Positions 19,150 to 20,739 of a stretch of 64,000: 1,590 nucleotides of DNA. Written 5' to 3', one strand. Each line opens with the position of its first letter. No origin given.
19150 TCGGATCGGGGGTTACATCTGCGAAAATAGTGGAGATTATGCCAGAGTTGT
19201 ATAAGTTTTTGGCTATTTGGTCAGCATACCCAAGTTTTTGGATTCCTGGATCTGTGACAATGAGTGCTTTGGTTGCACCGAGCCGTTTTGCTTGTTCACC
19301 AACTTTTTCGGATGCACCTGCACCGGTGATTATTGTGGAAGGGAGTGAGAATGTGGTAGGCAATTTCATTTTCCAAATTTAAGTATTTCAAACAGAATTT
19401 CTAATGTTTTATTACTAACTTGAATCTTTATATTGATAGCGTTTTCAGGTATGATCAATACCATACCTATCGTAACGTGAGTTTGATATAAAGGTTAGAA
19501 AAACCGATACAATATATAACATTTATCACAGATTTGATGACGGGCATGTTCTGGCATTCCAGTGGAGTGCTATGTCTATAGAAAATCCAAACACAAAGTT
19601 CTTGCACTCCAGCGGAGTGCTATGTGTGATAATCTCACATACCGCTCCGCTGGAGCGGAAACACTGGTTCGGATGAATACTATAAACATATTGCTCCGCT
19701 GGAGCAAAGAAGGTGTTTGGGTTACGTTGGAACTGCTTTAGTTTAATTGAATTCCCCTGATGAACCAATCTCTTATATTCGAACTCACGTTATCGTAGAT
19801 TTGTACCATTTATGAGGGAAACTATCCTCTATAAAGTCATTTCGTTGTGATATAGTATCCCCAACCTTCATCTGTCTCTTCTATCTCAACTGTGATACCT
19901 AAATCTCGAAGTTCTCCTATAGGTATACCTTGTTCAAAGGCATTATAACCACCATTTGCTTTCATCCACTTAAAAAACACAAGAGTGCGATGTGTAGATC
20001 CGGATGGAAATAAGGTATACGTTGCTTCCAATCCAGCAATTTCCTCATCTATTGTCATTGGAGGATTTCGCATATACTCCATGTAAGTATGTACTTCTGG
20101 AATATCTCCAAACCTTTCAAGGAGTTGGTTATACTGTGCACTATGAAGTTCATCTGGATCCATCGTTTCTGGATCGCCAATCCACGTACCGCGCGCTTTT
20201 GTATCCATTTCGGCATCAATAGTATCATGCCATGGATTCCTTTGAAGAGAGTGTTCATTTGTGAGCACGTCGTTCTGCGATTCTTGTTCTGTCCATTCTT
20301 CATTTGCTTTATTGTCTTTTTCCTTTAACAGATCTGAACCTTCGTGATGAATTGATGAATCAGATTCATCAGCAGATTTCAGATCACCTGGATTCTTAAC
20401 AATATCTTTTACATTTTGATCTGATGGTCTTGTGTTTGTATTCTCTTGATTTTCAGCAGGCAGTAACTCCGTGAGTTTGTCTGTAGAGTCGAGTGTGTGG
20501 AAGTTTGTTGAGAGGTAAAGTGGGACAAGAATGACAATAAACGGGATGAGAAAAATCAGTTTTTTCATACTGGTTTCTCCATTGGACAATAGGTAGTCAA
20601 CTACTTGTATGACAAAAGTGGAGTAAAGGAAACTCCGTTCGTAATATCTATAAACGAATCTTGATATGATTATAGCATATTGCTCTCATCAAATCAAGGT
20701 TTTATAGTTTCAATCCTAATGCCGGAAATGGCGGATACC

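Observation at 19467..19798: MITE-like structured element with CTCC-N3-GGAG repeats between the ADH gene and a secreted-protein gene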

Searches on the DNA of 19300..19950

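Call 5: search_rna_families(source=window, start=19300, end=19950, threshold=evalue, max_evalue=10, show_alignments=3)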
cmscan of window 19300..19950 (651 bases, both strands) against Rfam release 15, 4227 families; matches with E-value up to 10: 5.
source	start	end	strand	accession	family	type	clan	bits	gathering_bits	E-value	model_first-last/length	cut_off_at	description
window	19444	19546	+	RF02284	TtnuCD7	Gene; snRNA; snoRNA; CD-box;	-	24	90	4.1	1-108/108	no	Tetrahymena snoRNA TtnuCD7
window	19332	19464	+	RF01979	HOTAIRM1_5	Gene; lncRNA;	-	17.2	60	5.2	1-145/145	no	HOX antisense intergenic RNA myeloid 1 conserved region 5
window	19578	19683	+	RF04187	MIR862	Gene; miRNA;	-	15.4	100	5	1-110/110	no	MIR862 microRNA precursor family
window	19603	19660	+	RF03916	MIR400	Gene; miRNA;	-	14.5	83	8.4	1-103/103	no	MIR400 microRNA precursor family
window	19814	19928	-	RF00459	MPMV_package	Cis-reg;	-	12.9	54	2.4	135-279/279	no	Mason-Pfizer monkey virus packaging signal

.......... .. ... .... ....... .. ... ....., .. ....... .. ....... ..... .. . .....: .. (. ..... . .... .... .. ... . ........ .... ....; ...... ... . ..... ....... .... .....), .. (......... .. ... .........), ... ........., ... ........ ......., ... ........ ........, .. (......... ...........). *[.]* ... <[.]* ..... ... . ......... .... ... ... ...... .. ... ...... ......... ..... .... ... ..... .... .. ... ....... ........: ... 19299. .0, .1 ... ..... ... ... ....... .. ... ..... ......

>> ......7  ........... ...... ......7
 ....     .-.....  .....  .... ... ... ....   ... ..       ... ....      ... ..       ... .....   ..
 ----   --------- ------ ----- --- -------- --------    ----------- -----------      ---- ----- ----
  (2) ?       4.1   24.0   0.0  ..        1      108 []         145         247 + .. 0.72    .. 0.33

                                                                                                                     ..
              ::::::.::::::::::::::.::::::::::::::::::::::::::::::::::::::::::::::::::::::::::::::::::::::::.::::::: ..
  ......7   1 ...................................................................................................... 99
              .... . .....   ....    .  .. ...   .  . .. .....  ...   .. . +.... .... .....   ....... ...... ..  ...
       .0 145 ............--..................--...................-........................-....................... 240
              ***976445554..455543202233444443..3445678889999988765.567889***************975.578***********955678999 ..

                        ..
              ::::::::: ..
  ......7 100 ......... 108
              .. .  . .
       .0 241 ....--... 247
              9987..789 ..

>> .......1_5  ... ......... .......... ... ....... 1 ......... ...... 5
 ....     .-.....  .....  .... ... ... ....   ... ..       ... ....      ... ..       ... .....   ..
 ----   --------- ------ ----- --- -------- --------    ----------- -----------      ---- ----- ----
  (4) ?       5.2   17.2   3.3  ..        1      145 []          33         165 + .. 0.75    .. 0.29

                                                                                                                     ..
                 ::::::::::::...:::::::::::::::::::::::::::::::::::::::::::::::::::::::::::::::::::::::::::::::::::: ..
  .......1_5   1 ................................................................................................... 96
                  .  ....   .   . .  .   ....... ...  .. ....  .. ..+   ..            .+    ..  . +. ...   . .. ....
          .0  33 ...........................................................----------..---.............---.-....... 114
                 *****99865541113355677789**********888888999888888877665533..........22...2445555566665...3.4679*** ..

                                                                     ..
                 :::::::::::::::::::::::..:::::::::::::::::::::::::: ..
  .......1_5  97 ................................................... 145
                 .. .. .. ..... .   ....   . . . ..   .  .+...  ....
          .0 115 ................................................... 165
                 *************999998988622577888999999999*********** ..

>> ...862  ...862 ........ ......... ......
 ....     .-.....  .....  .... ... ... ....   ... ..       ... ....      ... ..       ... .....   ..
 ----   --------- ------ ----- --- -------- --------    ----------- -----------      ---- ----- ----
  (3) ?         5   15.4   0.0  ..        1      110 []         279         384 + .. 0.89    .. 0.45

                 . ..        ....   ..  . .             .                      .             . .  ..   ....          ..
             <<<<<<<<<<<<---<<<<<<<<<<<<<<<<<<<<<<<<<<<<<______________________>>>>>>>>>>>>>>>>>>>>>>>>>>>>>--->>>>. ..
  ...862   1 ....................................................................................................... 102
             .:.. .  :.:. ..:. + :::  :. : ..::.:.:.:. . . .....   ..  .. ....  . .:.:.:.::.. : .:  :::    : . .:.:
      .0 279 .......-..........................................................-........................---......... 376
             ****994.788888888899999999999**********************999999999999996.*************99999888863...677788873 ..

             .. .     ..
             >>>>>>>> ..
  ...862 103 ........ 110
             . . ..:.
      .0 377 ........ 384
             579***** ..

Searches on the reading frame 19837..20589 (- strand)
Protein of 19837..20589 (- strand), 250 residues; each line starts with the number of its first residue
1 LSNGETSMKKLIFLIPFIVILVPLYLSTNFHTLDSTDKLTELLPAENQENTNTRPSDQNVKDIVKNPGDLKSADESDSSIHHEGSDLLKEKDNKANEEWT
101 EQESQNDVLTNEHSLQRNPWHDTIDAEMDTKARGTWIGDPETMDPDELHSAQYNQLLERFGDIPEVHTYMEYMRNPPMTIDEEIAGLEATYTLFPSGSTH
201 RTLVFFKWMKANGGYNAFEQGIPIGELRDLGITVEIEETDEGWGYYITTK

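Call 9: search_protein_families(library=pfam, proteins=[window:19837-20589:-])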
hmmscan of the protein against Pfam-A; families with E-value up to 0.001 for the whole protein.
window:19837-20589:- (250 aa): 0 families

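Call 26: find_homologous_proteins(query=window:19837-20589:-)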
Query window:19837-20589:- (250 aa): 37 proteins with E <= 0.001 among 326 candidates.
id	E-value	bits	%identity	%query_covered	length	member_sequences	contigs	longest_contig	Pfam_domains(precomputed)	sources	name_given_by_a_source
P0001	5.0e-162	555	100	97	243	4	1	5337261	-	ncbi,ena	-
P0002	1.1e-145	502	91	97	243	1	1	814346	-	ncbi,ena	-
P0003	2.5e-135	468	86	97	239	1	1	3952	-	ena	-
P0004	3.4e-132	457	85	97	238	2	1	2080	-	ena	-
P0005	1.2e-127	443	81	97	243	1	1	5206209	-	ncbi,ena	-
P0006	5.4e-116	404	72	99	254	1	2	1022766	-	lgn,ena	-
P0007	2.2e-101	357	66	97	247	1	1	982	-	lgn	-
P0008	4.8e-96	339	67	97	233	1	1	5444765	-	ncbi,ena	-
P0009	1.1e-92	328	65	97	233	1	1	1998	-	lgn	-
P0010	2.8e-84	301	60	97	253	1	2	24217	-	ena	-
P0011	2.7e-83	297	60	91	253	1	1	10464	-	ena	-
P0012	8.2e-82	292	57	91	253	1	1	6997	-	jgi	-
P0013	1.6e-81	292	62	92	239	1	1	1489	-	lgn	-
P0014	1.2e-80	289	58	97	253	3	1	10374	-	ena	-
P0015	3.9e-80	287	60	97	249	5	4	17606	-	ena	-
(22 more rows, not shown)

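Call 27: find_encoding_contigs(protein=P0001, flank=3000, max_places=3)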
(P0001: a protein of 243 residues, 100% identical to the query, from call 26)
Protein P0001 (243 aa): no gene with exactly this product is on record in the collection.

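Call 28: find_encoding_contigs(protein=P0002, flank=3000, max_places=3)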
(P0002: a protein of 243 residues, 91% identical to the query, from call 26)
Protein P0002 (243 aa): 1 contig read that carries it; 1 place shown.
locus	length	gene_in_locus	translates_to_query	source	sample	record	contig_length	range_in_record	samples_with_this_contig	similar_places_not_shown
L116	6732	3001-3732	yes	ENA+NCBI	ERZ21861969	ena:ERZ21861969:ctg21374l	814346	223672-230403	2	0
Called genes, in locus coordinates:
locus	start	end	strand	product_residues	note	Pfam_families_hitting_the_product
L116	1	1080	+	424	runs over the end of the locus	PF00132:Hexapep (weak)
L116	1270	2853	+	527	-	PF02142:MGS, PF01808:AICARFT_IMPCHas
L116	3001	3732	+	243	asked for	-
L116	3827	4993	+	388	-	PF00465:Fe-ADH, PF13685:Fe-ADH_2, PF25137:ADH_Fe_C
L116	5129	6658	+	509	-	PF00005:ABC_tran, PF13304:AAA_21 (faint), PF00005:ABC_tran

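Call 29: find_encoding_contigs(protein=P0005, flank=3000, max_places=3)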
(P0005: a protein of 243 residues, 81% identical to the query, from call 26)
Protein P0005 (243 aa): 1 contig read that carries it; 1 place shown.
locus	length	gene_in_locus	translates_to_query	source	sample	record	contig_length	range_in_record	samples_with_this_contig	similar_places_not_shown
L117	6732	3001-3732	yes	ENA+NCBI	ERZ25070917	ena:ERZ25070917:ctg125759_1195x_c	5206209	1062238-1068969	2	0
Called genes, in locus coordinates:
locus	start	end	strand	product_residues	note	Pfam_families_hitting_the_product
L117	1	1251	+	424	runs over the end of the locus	PF00132:Hexapep (weak)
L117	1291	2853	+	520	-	PF02142:MGS, PF01808:AICARFT_IMPCHas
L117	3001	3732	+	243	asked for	-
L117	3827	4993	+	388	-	PF00465:Fe-ADH, PF13685:Fe-ADH_2, PF25137:ADH_Fe_C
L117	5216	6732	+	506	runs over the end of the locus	PF00005:ABC_tran, PF09818:ABC_ATPase (faint), PF13304:AAA_21 (faint), PF00005:ABC_tran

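Call 39: search_protein_families(library=ncbifam, proteins=[window:19837-20589:-], max_evalue=0.1)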
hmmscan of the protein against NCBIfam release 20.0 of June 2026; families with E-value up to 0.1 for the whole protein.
window:19837-20589:- (250 aa): 0 families

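Call 66: find_encoding_contigs(protein=P0003, flank=3000, max_places=3)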
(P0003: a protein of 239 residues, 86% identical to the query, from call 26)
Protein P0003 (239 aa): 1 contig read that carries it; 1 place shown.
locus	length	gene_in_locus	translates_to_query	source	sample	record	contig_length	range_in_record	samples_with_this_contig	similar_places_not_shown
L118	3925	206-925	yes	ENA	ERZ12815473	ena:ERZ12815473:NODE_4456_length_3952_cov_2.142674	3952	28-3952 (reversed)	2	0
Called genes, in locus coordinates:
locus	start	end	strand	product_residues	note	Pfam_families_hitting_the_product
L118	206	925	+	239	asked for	-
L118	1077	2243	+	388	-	PF00465:Fe-ADH, PF13685:Fe-ADH_2, PF25137:ADH_Fe_C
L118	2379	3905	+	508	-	PF00005:ABC_tran, PF02463:SMC_N (faint), PF13304:AAA_21 (faint), PF00005:ABC_tran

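Call 67: find_encoding_contigs(protein=P0004, flank=3000, max_places=3)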
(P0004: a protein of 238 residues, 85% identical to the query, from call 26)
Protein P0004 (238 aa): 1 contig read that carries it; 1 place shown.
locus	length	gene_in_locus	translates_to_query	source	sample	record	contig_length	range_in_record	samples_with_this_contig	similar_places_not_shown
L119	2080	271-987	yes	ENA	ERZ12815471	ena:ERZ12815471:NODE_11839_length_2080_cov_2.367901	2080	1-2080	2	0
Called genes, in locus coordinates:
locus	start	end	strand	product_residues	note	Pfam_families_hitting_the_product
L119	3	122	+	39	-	?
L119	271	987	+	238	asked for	-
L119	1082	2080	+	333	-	?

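Call 68: find_encoding_contigs(protein=P0006, flank=3000, max_places=3)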
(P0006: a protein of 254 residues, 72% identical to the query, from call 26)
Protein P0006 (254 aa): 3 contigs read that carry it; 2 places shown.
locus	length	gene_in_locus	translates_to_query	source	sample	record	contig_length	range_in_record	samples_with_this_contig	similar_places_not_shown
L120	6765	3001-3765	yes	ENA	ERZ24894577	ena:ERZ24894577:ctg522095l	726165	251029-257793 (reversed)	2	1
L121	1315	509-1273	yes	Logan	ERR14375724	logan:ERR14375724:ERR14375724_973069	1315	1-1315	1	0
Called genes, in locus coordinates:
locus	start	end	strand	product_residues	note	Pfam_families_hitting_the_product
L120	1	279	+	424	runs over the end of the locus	PF00132:Hexapep (faint)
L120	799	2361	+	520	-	PF02142:MGS, PF01808:AICARFT_IMPCHas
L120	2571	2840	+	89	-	-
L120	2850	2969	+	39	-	-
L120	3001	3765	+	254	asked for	-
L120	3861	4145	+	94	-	PF01527:HTH_Tnp_1, PF13542:HTH_Tnp_ISL3 (faint), PF13518:HTH_28 (weak)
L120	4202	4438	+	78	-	PF13683:rve_3, PF13333:rve_2 (weak)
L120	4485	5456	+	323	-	-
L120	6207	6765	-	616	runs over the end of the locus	PF00004:AAA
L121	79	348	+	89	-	-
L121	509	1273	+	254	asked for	-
